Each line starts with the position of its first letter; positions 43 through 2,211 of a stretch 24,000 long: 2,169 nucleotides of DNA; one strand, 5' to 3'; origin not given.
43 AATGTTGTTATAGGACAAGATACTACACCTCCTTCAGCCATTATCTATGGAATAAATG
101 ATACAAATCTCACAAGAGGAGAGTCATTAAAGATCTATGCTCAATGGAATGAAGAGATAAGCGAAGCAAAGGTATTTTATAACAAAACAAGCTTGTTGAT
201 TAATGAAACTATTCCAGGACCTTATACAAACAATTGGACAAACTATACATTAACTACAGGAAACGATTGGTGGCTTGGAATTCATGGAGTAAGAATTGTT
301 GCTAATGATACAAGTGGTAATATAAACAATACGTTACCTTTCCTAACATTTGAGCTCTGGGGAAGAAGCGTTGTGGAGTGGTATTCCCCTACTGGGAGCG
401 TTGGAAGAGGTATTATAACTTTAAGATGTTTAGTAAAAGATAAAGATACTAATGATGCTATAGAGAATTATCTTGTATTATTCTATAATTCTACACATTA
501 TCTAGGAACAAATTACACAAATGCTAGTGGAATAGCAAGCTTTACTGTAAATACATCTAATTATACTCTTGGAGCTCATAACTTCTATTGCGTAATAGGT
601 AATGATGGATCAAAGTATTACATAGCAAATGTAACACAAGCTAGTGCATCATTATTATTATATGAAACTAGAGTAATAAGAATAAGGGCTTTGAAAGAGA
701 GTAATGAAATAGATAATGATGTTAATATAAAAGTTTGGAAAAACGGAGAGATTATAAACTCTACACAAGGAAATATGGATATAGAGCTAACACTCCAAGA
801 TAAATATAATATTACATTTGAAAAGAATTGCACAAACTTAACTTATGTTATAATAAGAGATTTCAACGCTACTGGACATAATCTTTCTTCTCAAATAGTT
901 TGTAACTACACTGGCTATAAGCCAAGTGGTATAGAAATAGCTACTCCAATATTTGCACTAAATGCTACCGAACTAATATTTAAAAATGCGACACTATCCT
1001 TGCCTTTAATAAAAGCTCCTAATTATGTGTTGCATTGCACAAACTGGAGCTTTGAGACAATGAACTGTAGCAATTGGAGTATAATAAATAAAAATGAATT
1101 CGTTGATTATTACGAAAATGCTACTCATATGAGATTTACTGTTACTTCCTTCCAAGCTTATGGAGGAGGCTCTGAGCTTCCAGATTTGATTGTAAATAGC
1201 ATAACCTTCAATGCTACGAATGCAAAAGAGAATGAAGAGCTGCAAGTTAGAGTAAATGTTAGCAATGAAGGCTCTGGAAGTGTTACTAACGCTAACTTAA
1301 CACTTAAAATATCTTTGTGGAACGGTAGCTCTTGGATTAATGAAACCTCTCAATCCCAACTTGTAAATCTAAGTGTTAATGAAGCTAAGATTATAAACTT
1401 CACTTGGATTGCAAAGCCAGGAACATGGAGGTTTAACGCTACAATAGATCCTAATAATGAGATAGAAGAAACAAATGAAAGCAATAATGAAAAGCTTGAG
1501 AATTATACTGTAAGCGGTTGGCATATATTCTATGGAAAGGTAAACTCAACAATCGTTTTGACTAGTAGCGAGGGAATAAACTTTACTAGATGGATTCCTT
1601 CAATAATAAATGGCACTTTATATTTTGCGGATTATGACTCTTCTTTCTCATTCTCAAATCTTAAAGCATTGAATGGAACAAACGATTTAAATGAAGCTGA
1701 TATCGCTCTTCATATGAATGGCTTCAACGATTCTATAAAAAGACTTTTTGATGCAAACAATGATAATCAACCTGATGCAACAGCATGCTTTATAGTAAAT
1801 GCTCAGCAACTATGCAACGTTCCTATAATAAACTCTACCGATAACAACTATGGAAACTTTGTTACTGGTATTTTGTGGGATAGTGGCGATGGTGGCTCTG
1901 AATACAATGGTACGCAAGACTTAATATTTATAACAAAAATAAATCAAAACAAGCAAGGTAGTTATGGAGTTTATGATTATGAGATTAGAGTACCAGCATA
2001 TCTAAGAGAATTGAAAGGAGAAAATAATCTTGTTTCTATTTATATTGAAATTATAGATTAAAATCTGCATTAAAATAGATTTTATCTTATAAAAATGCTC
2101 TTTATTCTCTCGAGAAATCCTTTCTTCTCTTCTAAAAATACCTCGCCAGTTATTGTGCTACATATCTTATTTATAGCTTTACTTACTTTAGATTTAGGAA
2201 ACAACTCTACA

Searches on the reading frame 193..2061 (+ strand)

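Call 7: search_protein_families(library=pfam, proteins=[window:193-2061:+])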
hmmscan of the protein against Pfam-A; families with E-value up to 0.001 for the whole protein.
window:193-2061:+ (622 aa): 1 family
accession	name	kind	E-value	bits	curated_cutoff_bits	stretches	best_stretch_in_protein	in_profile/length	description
PF07705.17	CARDB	-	4.3e-14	53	22.7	1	330-434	2-99/101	CARDB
